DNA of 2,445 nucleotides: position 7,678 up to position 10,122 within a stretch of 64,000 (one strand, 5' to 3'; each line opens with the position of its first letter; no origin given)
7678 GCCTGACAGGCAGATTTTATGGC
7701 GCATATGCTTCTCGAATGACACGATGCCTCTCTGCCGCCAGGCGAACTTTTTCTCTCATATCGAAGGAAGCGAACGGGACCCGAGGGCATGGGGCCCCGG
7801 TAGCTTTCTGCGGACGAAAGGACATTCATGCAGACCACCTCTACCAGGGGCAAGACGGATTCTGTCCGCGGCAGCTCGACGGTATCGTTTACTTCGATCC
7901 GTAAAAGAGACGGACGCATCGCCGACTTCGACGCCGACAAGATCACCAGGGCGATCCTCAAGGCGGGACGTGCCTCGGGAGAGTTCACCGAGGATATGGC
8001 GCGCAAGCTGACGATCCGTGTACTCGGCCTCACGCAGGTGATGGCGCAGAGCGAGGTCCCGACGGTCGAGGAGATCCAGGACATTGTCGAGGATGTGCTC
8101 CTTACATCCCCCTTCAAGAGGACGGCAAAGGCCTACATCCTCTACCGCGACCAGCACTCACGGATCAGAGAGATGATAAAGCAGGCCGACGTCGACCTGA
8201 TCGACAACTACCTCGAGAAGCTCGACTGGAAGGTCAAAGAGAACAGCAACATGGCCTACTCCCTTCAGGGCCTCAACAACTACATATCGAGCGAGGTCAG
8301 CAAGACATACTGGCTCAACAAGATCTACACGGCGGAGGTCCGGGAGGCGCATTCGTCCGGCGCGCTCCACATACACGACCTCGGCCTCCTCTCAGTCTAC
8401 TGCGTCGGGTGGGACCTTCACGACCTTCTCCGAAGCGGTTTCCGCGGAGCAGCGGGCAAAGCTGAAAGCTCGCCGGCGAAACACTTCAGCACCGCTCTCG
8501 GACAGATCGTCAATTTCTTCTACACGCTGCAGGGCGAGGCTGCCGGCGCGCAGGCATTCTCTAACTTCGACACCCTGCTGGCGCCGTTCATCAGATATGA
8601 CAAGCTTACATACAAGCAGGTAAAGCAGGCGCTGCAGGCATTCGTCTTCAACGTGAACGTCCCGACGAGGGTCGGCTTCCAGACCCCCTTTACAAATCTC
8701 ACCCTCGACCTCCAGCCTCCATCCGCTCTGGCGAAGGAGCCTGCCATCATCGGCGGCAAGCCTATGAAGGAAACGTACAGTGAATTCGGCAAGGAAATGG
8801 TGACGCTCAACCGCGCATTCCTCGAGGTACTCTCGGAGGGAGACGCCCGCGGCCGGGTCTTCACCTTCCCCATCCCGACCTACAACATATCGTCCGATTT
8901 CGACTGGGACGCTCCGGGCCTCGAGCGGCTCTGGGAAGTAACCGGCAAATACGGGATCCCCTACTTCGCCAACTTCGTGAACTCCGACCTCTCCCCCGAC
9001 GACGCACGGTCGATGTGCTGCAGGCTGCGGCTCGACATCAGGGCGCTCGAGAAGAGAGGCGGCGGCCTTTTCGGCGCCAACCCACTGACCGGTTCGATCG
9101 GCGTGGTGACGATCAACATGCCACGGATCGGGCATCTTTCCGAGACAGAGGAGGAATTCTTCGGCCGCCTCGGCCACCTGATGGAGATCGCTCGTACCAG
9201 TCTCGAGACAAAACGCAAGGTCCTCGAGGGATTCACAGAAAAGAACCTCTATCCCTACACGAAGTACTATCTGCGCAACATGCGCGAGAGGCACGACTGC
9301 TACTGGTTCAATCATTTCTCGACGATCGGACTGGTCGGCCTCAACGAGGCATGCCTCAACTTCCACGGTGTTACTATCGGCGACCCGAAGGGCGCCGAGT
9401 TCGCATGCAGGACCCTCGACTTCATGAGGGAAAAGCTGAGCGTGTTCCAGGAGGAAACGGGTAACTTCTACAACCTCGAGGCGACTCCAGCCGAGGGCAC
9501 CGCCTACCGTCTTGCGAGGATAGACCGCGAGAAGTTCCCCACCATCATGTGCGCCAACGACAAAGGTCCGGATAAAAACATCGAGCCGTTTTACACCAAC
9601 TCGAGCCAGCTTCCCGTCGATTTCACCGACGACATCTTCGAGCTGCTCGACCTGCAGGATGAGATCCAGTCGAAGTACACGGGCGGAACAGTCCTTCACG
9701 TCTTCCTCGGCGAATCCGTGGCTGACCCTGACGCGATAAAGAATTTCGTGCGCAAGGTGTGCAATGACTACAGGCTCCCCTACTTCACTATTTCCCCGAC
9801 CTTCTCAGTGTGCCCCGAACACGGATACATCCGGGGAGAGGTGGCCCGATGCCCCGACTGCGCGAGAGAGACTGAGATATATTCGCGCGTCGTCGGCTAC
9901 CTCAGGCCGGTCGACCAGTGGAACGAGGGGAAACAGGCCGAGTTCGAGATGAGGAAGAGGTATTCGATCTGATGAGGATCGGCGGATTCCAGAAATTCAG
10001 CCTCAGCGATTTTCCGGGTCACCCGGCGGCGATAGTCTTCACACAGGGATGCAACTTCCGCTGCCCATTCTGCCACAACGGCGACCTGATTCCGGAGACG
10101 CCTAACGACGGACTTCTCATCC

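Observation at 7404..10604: Cobalamin riboswitch controlling the B12-independent class III RNR operon nrdDG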

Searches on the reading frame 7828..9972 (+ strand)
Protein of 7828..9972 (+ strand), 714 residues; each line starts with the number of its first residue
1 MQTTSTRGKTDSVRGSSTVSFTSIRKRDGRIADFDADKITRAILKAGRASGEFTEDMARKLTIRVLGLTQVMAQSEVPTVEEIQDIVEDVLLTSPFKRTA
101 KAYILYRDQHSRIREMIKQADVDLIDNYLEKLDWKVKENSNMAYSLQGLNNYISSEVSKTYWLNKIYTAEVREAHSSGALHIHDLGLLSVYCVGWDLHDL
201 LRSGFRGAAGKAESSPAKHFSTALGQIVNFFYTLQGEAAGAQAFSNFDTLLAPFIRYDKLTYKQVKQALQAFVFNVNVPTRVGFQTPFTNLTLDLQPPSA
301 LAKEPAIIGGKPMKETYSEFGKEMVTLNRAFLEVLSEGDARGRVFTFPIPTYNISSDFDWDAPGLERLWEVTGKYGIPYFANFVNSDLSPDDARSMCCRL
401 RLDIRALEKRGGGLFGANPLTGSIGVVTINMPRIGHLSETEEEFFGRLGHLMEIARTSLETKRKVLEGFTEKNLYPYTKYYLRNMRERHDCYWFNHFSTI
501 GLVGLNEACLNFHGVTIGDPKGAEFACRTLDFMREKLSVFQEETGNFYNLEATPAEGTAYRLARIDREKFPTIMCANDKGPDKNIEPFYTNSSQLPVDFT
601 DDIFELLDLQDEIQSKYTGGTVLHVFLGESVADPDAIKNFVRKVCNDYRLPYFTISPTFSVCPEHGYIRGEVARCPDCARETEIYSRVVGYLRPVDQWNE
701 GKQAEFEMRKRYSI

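Call 4: search_protein_families(library=pfam, proteins=[window:7828-9972:+])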
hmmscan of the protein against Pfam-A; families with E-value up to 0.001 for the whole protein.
window:7828-9972:+ (714 aa): 2 families
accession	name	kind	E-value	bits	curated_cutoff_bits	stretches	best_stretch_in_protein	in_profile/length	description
PF13597.11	NRDD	-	2.8e-194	647.3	26.2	1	138-712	1-562/562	Anaerobic ribonucleoside-triphosphate reductase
PF03477.21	ATP-cone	-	4.5e-23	82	25.8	1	23-111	2-87/88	ATP cone domain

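Call 5: search_protein_families(library=ncbifam, proteins=[window:7828-9972:+])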
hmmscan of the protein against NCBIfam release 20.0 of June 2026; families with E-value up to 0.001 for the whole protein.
window:7828-9972:+ (714 aa): 13 families
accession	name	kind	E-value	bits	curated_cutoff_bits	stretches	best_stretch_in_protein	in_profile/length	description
NF006126.0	PRK08270.1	equivalog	0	1060.8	548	1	22-713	3-682/684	ribonucleoside triphosphate reductase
TIGR02487.1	NrdD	equivalog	3.6e-168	560.7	326.35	1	137-712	1-581/581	anaerobic ribonucleoside-triphosphate reductase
NF006358.0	PRK08579.1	equivalog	3.1e-118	395.6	585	2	117-408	5-294/624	anaerobic ribonucleoside triphosphate reductase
NF005497.0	PRK07111.1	equivalog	1.1e-74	252.1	764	2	22-257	3-235/746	anaerobic ribonucleoside triphosphate reductase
NF006127.0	PRK08271.1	equivalog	7.7e-64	216.2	545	1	152-710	86-625/631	anaerobic ribonucleoside-triphosphate reductase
NF006732.0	PRK09263.1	equivalog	3.2e-60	204.3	657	2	423-711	406-704/712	anaerobic ribonucleoside-triphosphate reductase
TIGR02827.1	RNR_anaer_Bdell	equivalog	6.4e-47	160.4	568.3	1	168-709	73-594/596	anaerobic ribonucleoside-triphosphate reductase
NF011292.0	PRK14704.1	equivalog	7.5e-28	97.5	736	2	421-709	321-614/618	anaerobic ribonucleoside triphosphate reductase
NF005010.0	PRK06406.1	subfamily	5.1e-18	64.7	1125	1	22-120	5-105/771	vitamin B12-dependent ribonucleotide reductase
NF009028.0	PRK12364.1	equivalog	1.1e-14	53.4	1377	1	23-155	2-137/842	ribonucleoside-diphosphate reductase subunit alpha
NF006207.0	PRK08332.1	equivalog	1.4e-11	42.4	2400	1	23-119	5-101/1684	vitamin B12-dependent ribonucleotide reductase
NF009029.0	PRK12365.1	equivalog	3.8e-11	41.7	1350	1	13-145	110-247/1046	ribonucleoside-diphosphate reductase subunit alpha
NF005544.0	PRK07207.1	equivalog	2.3e-10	39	965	1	14-155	26-172/965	ribonucleoside-diphosphate reductase subunit alpha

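Call 10: find_encoding_contigs(protein=window:7828-9972:+, flank=3000, max_places=6)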
Protein window:7828-9972:+ (714 aa): 1 contig read that carries it; 1 place shown.
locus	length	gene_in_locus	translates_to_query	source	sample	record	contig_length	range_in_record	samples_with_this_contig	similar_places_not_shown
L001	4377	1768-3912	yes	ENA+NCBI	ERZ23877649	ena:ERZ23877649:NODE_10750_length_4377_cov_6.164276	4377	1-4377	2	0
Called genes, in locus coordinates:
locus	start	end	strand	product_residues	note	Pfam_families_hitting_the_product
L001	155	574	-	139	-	PF00072:Response_reg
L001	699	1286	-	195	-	PF13298:LigD_N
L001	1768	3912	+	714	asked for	PF03477:ATP-cone, PF13597:NRDD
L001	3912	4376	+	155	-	?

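Call 15: find_homologous_proteins(query=window:7828-9972:+, max_evalue=1e-50)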
Query window:7828-9972:+ (714 aa): 8000 proteins with E <= 1e-50 among 8000 candidates; the best 120 are listed.
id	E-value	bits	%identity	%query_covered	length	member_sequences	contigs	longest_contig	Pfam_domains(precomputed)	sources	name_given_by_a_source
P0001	0.0e+0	1509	91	100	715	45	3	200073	PF03477.22,PF13597.12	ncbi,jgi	jgi:anaerobic ribonucleoside-triphosphate reductase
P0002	0.0e+0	1454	88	100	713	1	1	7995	PF03477.22,PF13597.12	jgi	jgi:ribonucleoside-triphosphate reductase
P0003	0.0e+0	1425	84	100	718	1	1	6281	PF03477.22,PF13597.12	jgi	jgi:anaerobic ribonucleoside-triphosphate reductase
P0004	0.0e+0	1373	83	97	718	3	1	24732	PF03477.22,PF13597.12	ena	-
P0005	0.0e+0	1361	83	97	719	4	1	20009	PF03477.22,PF13597.12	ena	-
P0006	0.0e+0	1350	82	97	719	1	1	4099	PF03477.22,PF13597.12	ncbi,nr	ncbi:MAG: ribonucleoside triphosphate reductase [Candidatus Krumholzibacteria bacterium]|nr:ribonucl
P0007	0.0e+0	1350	80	100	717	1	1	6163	PF03477.22,PF13597.12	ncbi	-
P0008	0.0e+0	1342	80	100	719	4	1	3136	PF03477.22,PF13597.12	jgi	jgi:ribonucleoside-triphosphate reductase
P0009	0.0e+0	1297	78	99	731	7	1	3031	PF03477.22,PF13597.12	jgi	jgi:anaerobic ribonucleoside-triphosphate reductase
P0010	0.0e+0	1290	78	99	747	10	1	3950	PF03477.22,PF13597.12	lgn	-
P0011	0.0e+0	1290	76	100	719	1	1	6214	PF03477.22,PF13597.12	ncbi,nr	ncbi:MAG: ribonucleoside triphosphate reductase [Candidatus Krumholzibacteriota bacterium]|nr:ribonu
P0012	0.0e+0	1284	78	97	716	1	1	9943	PF03477.22,PF13597.12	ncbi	-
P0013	0.0e+0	1284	76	100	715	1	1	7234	PF03477.22,PF13597.12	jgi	jgi:anaerobic ribonucleoside-triphosphate reductase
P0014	0.0e+0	1283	77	99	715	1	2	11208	PF03477.22,PF13597.12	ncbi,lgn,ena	-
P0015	0.0e+0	1281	76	99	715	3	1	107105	PF03477.22,PF13597.12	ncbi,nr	ncbi:MAG: ribonucleoside triphosphate reductase [Candidatus Krumholzibacteriota bacterium]|nr:ribonu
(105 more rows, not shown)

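Call 17: find_related_loci(query=window:7828-9972:+, collection=genome_contigs, flank=3000)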
Query window:7828-9972:+ (714 aa) in genome_contigs; peptide patterns used: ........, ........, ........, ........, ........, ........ (x = any residue, [..] = any of these).
165 stretches matched a pattern; 112 encode a relative of the query (tblastn E <= 1e-3); the best 80 are kept; 80 distinct loci.
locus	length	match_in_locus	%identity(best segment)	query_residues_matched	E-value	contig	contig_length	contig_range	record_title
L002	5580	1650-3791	93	1-714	0e+0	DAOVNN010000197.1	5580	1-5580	MAG TPA_asm: Candidatus Krumholzibacteriota bacterium isolate CSMAG_1498 CSMAG_1498_k141_1604459_length_5580_cov_24.0000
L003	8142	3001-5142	90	1-714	0e+0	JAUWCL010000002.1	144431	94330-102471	MAG: Candidatus Krumholzibacteriota bacterium isolate CSMAG_2137 CSMAG_2137_k141_1152437_length_144431_cov_33.7261, whol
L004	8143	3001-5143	92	1-714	0e+0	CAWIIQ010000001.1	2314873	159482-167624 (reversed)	MAG: Candidatus Krumholzibacteria bacterium isolate MFD03804.bin.1.34 genome assembly, contig: contig_15583, whole genom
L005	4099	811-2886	82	23-714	0e+0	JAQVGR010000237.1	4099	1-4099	MAG: Candidatus Krumholzibacteriia bacterium isolate STE_187 NODE_70718_length_4099_cov_3.147784_Sandtown_E, whole genom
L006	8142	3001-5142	90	1-714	0e+0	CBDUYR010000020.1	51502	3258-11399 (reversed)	MAG TPA_asm: uncultured bacterium isolate SRR21487739_maxbin2_12 genome assembly, contig: ERZ25074848.25, whole genome s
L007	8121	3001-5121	75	10-714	0e+0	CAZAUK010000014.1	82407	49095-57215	MAG TPA_asm: uncultured bacterium isolate binchicken_co17_184 genome assembly, contig: NODE_917_length_82407_cov_11.1281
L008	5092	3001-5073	74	20-714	0e+0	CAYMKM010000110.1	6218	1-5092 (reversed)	MAG TPA_asm: uncultured Clostridia bacterium isolate binchicken_co139_800 genome assembly, contig: NODE_30673_length_621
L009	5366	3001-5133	71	3-714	0e+0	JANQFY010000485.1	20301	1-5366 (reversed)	MAG: Sedimentisphaerales bacterium isolate PL23b_bin.22 k99_980115, whole genome shotgun sequence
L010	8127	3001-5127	71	6-714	0e+0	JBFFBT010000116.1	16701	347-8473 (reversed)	MAG: Myxococcota bacterium isolate Mix_mud12.2021.10.11 k141_1768995_length_16701_cov_8.0542, whole genome shotgun seque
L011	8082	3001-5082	71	21-714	0e+0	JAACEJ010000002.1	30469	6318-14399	MAG: Actinomycetota bacterium isolate OTbin.62 scaffold_213, whole genome shotgun sequence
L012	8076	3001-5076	70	20-714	0e+0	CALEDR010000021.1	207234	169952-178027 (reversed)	MAG: uncultured Phycisphaerae bacterium isolate N1_Bin_MAXBIN__136_1 genome assembly, contig: c_000003873685, whole geno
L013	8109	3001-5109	70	11-714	0e+0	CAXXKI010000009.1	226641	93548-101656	MAG: Phycisphaerae bacterium isolate bd3be242-9aa2-4165-bc29-2748e4656e29 genome assembly, contig: contig_9, whole genom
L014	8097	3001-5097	69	16-714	0e+0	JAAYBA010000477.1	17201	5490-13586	MAG: Planctomycetota bacterium isolate AS06rmzACSIP_229 401408_AS06, whole genome shotgun sequence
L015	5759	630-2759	69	4-714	0e+0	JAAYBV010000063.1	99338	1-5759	MAG: Phycisphaerae bacterium isolate AS06rmzACSIP_359 229275_AS06, whole genome shotgun sequence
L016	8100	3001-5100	68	16-714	0e+0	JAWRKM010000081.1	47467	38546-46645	MAG: Anaerohalosphaeraceae bacterium isolate ADS3 c_000000152606, whole genome shotgun sequence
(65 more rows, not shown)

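Call 42: find_related_loci(query=window:7828-9972:+, collection=metagenome_contigs, flank=1500)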
Query window:7828-9972:+ (714 aa) in metagenome_contigs; peptide patterns used: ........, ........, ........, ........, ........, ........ (x = any residue, [..] = any of these).
227 stretches matched a pattern; 139 encode a relative of the query (tblastn E <= 1e-3); the best 80 are kept; 80 distinct loci.
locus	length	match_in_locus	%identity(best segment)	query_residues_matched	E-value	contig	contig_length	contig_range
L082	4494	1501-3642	99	1-714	0e+0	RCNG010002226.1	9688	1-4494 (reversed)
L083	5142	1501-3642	93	1-714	0e+0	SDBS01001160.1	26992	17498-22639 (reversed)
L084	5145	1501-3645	81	1-714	0e+0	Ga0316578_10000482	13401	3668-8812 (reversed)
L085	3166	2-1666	93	160-714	0e+0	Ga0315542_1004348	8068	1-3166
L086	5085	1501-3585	71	20-714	0e+0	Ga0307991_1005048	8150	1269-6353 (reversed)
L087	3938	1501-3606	70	13-714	0e+0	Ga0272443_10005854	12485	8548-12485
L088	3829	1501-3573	73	21-714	0e+0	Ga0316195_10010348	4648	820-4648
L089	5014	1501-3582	71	21-714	0e+0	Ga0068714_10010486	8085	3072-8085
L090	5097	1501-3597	69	16-714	0e+0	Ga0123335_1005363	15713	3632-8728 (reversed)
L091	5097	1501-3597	69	16-714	0e+0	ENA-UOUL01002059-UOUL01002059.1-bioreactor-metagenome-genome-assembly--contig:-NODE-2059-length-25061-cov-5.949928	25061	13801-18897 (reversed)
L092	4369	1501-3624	69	7-714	0e+0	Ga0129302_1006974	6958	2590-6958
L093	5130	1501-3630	69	4-714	0e+0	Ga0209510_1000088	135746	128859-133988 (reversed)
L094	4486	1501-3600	68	16-714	0e+0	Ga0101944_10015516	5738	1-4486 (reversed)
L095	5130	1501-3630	69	4-714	0e+0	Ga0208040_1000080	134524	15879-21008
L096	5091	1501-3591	68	18-714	0e+0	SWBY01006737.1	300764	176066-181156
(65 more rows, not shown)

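Call 48: find_encoding_contigs(protein=P0002, flank=1500, max_places=2)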
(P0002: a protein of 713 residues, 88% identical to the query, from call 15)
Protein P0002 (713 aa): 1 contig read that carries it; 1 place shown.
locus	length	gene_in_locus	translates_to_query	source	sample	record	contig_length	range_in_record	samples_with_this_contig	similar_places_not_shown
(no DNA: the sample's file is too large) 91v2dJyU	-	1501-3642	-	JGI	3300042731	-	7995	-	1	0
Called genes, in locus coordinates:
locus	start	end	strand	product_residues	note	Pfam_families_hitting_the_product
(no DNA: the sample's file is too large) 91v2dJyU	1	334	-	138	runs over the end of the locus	PF00072:Response_reg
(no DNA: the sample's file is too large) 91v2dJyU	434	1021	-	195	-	PF13298:LigD_N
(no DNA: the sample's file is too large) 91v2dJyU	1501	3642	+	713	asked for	PF03477:ATP-cone, PF13597:NRDD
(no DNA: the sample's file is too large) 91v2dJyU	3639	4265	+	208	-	PF13353:Fer4_12, PF04055:Radical_SAM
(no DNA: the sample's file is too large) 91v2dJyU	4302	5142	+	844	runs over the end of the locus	PF00343:Phosphorylase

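Call 49: find_encoding_contigs(protein=P0003, flank=1500, max_places=2)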
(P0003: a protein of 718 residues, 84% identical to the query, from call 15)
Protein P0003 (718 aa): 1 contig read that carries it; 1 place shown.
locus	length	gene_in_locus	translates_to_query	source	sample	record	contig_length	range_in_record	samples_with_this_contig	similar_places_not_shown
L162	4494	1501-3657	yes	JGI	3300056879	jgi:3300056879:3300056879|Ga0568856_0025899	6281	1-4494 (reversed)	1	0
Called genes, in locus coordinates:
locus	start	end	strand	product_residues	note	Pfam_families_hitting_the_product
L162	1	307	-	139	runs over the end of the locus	PF00072:Response_reg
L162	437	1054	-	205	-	PF13298:LigD_N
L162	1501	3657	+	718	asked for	PF03477:ATP-cone, PF13597:NRDD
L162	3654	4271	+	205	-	PF13353:Fer4_12 (weak), PF04055:Radical_SAM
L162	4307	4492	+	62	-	?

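Call 50: find_encoding_contigs(protein=P0004, flank=1500, max_places=2)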
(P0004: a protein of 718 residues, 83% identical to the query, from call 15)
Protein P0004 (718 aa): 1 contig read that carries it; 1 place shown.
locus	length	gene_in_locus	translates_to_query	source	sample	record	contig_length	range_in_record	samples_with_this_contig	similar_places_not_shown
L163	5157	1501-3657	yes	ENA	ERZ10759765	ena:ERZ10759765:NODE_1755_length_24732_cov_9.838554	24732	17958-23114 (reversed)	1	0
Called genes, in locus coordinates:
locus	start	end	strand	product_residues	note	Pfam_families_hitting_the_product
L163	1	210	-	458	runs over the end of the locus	PF02812:ELFV_dehydrog_N, PF00208:ELFV_dehydrog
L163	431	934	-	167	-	PF00072:Response_reg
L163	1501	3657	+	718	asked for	PF03477:ATP-cone, PF13597:NRDD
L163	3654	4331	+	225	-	PF13353:Fer4_12 (weak), PF04055:Radical_SAM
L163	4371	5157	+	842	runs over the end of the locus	PF00343:Phosphorylase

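Call 51: find_encoding_contigs(protein=P0007, flank=1500, max_places=2)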
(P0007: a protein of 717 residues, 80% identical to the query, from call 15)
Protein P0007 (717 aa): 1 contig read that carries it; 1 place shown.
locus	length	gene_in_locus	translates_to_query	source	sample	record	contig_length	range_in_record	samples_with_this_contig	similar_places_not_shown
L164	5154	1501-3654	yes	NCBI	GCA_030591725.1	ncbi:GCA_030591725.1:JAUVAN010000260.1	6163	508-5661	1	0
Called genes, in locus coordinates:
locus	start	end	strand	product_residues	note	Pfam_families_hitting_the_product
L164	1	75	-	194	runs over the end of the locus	?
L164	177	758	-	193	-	PF00440:TetR_N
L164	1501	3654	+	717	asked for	PF03477:ATP-cone, PF13597:NRDD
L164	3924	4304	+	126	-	-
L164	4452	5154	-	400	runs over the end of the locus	?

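Call 52: find_encoding_contigs(protein=P0009, flank=1500, max_places=2)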
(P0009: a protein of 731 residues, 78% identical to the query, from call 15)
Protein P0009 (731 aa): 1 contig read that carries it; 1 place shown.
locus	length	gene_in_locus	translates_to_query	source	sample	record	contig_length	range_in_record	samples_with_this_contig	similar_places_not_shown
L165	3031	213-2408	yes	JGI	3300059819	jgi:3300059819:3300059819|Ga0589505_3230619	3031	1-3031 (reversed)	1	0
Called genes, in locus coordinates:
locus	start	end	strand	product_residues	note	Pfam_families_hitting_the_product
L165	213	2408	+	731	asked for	PF03477:ATP-cone, PF13597:NRDD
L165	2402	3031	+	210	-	?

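Call 53: find_encoding_contigs(protein=P0011, flank=1500, max_places=2)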
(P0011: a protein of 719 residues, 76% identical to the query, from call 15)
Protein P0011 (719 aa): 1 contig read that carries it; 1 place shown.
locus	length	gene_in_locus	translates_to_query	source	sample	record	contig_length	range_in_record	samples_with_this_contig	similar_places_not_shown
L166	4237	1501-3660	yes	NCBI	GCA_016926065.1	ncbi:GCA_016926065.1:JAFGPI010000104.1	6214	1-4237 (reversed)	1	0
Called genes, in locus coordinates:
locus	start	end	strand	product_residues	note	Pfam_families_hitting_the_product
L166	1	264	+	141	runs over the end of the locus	PF00472:RF-1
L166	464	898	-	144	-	PF00072:Response_reg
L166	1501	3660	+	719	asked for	PF03477:ATP-cone, PF13597:NRDD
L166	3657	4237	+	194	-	PF13353:Fer4_12, PF04055:Radical_SAM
